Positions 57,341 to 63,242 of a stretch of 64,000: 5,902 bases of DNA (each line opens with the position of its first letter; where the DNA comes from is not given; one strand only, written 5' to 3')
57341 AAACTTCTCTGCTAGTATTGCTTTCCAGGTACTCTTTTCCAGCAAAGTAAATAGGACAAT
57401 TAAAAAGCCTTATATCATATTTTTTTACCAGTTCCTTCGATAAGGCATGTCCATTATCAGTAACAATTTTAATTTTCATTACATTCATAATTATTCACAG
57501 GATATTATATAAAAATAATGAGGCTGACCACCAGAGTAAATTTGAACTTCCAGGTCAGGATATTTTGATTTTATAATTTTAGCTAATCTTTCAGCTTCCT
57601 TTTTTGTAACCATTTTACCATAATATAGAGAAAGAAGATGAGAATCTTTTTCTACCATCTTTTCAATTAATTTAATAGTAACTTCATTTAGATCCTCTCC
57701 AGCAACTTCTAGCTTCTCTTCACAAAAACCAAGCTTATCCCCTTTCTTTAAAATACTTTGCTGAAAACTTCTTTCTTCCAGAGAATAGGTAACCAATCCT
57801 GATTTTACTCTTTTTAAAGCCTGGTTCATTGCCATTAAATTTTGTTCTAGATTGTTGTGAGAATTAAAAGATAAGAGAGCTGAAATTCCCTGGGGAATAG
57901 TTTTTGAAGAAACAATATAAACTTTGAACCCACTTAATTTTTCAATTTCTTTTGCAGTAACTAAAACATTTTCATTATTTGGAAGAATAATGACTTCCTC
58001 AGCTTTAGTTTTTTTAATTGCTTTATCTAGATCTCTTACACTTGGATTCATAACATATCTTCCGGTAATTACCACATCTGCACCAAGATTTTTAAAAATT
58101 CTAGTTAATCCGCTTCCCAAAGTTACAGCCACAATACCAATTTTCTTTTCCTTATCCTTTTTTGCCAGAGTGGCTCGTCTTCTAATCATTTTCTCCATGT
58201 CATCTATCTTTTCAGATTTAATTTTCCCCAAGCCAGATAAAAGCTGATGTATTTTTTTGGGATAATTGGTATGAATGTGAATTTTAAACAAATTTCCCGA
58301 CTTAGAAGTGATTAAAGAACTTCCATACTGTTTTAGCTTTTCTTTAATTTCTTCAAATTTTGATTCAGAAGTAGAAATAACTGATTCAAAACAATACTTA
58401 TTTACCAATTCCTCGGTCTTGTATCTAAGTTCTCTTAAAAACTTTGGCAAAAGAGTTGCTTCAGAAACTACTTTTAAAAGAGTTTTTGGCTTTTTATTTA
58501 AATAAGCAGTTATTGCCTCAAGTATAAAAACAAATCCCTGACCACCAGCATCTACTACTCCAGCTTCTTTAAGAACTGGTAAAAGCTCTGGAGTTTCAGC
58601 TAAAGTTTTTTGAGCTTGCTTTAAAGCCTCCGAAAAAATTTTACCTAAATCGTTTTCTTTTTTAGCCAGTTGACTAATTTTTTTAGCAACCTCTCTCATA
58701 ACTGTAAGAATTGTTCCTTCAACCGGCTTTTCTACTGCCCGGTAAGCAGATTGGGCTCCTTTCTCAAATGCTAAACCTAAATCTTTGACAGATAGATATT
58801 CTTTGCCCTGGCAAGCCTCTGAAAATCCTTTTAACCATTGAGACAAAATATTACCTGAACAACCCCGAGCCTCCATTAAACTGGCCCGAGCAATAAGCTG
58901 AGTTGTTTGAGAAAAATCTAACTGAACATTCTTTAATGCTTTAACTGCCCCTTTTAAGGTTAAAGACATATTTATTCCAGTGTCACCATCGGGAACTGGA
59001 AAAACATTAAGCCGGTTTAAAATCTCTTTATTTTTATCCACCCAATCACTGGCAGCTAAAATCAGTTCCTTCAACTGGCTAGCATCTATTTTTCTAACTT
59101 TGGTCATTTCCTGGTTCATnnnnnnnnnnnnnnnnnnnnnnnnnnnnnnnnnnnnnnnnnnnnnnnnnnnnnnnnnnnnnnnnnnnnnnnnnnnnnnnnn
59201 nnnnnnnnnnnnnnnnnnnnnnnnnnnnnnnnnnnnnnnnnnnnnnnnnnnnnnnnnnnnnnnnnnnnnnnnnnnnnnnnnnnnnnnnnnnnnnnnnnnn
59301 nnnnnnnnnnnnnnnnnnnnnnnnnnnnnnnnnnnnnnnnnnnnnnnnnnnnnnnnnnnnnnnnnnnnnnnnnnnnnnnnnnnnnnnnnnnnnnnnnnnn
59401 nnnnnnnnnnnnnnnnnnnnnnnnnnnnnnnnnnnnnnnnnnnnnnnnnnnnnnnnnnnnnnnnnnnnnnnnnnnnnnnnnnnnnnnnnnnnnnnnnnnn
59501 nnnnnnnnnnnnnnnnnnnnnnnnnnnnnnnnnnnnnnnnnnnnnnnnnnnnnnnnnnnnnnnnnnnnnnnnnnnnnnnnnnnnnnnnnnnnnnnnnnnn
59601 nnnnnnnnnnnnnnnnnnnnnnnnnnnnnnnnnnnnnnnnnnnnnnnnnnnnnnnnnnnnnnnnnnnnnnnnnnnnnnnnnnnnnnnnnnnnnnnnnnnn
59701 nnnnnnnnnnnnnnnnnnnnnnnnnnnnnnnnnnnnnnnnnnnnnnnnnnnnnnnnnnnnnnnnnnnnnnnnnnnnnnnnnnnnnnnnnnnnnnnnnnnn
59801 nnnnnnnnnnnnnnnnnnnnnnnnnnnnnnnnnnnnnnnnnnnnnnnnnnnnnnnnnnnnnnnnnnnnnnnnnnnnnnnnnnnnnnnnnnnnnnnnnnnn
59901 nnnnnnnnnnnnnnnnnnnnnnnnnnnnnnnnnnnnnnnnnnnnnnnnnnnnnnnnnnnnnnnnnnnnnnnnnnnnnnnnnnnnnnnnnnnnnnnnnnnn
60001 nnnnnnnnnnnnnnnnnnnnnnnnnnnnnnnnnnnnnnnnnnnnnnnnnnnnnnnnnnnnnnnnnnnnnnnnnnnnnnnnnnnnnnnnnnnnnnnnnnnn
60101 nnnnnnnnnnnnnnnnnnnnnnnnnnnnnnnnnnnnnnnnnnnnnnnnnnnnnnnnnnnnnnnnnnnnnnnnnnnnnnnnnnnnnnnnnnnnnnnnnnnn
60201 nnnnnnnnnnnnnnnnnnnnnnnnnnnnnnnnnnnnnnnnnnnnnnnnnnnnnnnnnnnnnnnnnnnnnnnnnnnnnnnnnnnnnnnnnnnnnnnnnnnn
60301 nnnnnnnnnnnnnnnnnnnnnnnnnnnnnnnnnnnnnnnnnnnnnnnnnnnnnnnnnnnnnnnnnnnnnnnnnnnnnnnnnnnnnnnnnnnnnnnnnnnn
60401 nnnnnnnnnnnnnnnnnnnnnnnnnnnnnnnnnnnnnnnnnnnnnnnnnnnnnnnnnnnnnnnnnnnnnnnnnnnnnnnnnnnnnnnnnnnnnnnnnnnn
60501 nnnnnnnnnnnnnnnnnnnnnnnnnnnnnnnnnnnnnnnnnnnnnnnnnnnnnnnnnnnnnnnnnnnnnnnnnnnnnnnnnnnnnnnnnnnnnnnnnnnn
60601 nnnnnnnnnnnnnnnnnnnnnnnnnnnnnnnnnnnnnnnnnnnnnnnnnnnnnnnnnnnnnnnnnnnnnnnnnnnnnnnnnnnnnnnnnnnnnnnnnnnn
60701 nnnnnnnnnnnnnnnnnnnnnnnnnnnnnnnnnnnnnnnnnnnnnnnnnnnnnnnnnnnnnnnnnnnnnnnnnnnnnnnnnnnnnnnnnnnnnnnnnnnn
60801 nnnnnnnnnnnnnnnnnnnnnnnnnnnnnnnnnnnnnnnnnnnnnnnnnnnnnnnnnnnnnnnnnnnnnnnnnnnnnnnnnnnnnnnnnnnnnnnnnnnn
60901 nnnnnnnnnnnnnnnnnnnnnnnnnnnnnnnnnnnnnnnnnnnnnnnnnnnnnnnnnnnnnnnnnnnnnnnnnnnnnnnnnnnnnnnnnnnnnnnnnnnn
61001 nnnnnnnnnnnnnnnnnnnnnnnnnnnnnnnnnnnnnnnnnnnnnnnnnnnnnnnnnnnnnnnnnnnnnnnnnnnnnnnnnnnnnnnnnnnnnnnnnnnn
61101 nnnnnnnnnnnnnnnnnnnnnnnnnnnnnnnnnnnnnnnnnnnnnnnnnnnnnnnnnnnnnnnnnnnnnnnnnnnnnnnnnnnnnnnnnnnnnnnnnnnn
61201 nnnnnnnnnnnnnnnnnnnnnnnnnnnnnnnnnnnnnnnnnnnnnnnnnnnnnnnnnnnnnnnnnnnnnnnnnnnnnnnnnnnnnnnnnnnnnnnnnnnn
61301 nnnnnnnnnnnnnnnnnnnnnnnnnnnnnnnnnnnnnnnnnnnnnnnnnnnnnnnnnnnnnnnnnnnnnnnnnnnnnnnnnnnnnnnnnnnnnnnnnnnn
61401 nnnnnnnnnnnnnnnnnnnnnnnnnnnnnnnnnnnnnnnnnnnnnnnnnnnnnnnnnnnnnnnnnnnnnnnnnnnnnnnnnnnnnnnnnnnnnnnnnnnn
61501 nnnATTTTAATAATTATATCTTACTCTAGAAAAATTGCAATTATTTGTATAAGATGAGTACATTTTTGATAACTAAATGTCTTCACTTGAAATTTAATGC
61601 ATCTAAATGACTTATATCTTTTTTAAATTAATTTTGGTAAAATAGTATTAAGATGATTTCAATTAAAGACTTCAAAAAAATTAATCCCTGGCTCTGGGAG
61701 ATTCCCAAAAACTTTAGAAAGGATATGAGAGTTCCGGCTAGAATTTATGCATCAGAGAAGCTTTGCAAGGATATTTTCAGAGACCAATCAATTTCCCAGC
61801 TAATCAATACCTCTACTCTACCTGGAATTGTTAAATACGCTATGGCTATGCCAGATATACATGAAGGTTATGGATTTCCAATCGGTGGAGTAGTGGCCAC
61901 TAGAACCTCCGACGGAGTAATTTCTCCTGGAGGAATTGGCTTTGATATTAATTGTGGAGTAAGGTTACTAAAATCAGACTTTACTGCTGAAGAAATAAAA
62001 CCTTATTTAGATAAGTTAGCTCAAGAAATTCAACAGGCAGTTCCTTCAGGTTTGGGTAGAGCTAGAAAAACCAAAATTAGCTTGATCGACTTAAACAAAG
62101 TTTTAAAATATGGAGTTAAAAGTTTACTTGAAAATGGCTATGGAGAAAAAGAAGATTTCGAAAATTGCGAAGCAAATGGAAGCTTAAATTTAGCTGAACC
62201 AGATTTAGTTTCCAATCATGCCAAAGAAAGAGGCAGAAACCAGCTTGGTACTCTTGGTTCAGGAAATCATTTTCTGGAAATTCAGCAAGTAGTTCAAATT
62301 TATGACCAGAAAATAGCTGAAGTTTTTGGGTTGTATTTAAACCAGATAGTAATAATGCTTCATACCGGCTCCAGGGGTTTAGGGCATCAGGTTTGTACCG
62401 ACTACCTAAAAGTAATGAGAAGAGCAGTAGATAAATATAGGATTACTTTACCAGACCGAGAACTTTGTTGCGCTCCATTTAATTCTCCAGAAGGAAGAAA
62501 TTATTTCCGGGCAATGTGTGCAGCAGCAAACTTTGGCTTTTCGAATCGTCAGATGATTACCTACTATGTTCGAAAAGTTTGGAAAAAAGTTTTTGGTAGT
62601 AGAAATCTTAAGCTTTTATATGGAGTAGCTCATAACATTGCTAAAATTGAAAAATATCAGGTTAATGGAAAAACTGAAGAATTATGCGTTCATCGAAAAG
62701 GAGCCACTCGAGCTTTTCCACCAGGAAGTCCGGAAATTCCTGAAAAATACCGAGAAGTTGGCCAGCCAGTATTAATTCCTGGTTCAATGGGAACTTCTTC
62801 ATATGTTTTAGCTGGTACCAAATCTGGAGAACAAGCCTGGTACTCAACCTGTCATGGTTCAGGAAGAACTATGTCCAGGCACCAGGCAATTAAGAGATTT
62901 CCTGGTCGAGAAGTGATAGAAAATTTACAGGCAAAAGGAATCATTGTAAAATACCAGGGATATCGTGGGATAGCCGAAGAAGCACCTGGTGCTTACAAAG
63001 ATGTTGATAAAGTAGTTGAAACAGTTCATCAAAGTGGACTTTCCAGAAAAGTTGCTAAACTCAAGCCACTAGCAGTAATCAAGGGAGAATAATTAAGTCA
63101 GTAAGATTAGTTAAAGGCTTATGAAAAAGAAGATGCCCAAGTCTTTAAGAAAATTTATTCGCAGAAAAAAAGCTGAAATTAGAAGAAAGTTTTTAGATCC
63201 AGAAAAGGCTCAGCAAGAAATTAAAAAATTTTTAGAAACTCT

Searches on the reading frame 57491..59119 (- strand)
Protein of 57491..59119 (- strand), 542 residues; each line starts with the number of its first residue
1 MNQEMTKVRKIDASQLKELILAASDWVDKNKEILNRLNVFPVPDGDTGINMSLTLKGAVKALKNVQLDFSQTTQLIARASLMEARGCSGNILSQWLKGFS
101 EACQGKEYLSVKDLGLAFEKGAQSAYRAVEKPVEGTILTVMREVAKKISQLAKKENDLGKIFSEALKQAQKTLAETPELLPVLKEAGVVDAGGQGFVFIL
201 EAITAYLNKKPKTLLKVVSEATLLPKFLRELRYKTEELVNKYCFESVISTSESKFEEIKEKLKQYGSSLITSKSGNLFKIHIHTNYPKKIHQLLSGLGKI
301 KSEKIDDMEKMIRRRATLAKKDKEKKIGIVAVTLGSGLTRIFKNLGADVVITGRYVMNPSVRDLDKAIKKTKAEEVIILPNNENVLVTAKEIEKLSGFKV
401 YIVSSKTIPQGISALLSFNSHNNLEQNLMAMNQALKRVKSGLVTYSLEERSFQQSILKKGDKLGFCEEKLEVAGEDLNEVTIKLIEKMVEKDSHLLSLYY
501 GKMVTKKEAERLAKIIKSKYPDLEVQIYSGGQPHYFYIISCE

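Call 72: search_protein_families(library=pfam, proteins=[window:57491-59119:-], max_evalue=0.00001)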
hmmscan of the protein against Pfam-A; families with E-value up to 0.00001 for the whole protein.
window:57491-59119:- (542 aa): 3 families
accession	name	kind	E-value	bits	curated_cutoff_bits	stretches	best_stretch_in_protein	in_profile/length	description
PF13684.11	FakA-like_C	-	2.5e-69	233.4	23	1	328-542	1-216/216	Fatty acid kinase subunit A-like, C-terminal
PF02734.22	Dak2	-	3.3e-42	144.8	27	1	41-204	1-173/174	DAK2 domain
PF21645.3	FakA-like_M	-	4.9e-15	55.6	24.9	1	241-311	3-76/80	Fatty acid kinase subunit A-like, middle domain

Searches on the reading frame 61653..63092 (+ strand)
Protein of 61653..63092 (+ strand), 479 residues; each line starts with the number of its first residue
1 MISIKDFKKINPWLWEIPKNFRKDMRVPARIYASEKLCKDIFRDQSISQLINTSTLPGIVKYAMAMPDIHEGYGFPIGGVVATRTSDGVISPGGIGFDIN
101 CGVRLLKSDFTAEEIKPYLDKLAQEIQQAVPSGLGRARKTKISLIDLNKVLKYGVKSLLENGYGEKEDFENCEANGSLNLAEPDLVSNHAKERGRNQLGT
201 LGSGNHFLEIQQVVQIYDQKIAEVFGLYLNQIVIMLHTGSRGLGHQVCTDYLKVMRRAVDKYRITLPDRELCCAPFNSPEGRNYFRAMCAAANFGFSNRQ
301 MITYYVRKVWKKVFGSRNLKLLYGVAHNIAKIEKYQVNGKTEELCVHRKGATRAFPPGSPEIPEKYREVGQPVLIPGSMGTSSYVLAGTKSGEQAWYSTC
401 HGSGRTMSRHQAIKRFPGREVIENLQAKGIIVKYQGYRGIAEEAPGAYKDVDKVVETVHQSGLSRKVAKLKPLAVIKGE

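Call 72: search_protein_families(library=pfam, proteins=[window:61653-63092:+], max_evalue=0.00001)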
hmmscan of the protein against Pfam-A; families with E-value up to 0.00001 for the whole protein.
window:61653-63092:+ (479 aa): 1 family
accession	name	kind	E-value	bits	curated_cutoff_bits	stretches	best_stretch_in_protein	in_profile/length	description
PF01139.22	RtcB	-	8.4e-173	575.9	27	1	49-478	1-426/426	tRNA-splicing ligase RtcB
